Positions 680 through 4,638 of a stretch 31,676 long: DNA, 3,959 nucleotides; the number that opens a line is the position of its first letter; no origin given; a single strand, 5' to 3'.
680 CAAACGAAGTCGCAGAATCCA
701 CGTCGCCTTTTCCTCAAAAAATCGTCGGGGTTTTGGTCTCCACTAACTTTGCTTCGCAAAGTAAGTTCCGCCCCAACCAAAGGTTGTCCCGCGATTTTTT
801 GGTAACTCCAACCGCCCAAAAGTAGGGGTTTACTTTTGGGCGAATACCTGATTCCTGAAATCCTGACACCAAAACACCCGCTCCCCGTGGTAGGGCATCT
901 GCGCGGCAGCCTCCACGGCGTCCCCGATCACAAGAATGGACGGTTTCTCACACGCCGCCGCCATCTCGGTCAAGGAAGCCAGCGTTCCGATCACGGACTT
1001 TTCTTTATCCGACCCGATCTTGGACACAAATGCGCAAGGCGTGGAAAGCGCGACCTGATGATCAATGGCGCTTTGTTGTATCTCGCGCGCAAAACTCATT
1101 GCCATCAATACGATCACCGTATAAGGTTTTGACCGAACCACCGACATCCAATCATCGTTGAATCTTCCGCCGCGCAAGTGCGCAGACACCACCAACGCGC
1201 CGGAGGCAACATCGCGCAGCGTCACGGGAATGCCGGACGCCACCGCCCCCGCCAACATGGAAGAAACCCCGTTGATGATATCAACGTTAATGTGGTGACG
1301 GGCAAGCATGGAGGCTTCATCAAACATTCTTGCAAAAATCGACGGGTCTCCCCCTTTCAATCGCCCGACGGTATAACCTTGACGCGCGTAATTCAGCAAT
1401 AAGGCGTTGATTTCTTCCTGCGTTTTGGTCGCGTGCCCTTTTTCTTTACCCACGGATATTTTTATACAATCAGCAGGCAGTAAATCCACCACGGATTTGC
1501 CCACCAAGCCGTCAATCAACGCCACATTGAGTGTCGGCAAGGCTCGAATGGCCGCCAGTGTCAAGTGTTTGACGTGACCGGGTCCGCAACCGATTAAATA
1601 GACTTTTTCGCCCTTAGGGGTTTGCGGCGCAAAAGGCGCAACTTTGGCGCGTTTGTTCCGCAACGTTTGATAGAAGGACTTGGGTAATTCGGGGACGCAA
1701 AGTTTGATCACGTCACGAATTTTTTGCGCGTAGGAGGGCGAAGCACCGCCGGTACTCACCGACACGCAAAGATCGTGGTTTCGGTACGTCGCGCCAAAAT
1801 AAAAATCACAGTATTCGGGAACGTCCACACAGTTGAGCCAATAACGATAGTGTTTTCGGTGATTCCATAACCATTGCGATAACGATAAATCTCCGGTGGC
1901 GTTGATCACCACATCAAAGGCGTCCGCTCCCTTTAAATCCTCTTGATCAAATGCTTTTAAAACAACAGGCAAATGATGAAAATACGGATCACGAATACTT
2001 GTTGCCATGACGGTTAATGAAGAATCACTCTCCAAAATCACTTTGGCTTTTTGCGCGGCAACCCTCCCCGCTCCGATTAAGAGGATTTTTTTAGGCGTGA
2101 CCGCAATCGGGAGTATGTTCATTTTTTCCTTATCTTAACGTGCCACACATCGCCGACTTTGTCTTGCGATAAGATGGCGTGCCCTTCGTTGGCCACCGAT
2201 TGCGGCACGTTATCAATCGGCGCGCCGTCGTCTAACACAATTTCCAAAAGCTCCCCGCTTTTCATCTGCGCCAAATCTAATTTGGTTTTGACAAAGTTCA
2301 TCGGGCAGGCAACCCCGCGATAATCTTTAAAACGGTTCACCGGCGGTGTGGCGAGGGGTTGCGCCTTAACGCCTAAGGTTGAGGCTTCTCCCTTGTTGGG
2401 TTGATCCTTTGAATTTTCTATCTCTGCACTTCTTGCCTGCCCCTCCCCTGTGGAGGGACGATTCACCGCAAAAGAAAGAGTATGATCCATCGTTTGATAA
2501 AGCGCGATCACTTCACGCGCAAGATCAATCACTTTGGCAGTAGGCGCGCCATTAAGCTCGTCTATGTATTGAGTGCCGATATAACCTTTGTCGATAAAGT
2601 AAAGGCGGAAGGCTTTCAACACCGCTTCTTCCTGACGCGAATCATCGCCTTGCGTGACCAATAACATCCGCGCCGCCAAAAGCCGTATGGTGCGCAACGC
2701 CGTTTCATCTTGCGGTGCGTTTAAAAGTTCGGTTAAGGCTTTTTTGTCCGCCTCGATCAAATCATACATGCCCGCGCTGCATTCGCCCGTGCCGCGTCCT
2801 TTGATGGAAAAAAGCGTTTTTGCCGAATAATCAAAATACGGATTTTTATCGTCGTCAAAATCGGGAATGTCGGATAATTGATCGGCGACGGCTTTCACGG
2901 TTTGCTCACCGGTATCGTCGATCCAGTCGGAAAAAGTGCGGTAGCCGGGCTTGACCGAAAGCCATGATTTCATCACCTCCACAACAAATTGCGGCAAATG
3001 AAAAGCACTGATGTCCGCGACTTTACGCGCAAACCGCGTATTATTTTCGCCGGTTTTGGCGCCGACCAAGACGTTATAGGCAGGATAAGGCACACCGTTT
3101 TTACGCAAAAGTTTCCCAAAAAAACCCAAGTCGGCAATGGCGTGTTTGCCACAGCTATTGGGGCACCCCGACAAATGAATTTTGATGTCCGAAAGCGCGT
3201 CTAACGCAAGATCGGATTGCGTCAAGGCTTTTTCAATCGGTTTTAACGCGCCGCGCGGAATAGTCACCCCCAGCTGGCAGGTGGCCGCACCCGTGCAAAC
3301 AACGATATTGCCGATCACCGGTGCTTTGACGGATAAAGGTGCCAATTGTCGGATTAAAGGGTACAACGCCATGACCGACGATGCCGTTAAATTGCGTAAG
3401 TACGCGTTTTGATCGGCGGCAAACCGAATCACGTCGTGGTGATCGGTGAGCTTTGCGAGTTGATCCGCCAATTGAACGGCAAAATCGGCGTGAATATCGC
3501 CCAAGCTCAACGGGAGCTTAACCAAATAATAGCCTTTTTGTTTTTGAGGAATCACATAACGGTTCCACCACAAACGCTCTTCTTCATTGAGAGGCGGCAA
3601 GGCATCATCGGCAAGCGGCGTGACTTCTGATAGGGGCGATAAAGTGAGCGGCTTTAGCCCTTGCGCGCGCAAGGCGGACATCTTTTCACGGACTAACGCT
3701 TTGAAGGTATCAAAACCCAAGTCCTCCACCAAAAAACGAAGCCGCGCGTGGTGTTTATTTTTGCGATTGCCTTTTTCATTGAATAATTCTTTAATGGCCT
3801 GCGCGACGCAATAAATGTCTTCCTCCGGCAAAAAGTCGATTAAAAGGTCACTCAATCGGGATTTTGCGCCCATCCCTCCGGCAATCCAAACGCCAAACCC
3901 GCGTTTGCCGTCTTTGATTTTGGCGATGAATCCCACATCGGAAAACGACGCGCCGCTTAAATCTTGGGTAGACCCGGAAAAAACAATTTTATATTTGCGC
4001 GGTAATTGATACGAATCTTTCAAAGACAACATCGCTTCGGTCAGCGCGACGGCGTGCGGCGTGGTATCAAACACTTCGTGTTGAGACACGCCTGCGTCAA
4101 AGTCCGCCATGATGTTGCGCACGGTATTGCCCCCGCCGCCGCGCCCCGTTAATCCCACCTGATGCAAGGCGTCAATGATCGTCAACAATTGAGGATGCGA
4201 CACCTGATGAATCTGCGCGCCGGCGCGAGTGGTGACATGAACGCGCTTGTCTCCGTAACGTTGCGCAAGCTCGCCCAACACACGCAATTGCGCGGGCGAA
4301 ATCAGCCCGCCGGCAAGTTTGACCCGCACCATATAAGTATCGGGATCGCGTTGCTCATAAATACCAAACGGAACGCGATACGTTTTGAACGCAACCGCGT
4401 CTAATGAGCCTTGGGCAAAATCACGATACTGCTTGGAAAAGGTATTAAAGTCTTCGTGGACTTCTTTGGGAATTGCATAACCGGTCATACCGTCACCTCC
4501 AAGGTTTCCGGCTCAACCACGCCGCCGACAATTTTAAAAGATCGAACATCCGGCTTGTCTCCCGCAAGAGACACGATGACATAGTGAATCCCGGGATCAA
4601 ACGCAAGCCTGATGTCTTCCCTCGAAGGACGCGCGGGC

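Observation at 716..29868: Ten copies of a double-hairpin element whose shape is conserved while its sequence covaries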

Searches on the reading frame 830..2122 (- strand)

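Call 10: search_protein_families(library=pfam, proteins=[window:830-2122:-])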
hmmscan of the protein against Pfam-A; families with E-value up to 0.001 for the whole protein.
window:830-2122:- (430 aa): 3 families
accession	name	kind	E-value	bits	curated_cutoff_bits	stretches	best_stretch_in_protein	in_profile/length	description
PF00590.25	TP_methylase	-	6.2e-36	124.8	27.8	1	173-384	1-211/212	Tetrapyrrole (Corrin/Porphyrin) Methylases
PF13241.12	NAD_binding_7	-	4.4e-20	72.6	22.1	1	6-111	3-104/104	Putative NAD(P)-binding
PF14824.11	Sirohm_synth_M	-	1.2e-05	25.1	25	1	120-139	6-25/28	Sirohaem biosynthesis protein central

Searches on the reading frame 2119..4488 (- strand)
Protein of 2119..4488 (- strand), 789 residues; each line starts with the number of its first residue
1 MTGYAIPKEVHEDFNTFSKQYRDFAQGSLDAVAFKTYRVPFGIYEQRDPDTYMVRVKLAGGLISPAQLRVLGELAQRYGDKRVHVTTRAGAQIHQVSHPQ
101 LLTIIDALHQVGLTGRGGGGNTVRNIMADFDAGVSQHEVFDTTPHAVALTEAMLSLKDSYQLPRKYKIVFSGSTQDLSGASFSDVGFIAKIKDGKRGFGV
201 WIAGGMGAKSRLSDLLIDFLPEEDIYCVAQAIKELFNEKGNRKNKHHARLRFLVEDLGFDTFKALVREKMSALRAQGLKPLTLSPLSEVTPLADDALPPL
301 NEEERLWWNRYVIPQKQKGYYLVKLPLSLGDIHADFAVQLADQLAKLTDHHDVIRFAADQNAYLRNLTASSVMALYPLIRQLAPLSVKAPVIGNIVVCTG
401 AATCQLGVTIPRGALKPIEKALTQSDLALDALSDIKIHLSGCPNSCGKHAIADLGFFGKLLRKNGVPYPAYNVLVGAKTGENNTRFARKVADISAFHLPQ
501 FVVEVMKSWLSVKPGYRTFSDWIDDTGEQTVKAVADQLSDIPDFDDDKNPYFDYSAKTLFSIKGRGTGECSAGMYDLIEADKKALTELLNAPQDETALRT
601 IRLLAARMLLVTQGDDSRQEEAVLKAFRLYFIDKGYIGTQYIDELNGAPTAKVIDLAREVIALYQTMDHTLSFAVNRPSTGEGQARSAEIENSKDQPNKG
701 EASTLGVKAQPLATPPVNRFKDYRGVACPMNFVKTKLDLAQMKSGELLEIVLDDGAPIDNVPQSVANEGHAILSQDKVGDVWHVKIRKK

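Call 10: search_protein_families(library=pfam, proteins=[window:2119-4488:-])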
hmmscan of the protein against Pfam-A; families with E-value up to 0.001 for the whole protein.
window:2119-4488:- (789 aa): 3 families
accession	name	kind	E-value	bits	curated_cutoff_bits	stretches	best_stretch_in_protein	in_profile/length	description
PF01077.27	NIR_SIR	-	1e-46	158.7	27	2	120-271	2-155/158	Nitrite and sulphite reductase 4Fe-4S domain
PF03460.22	NIR_SIR_ferr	-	1.5e-24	86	24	2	44-110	1-68/69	Nitrite/Sulfite reductase ferredoxin-like half domain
PF01206.22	TusA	-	1e-18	67.4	28.6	1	722-788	4-70/70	Sulfurtransferase TusA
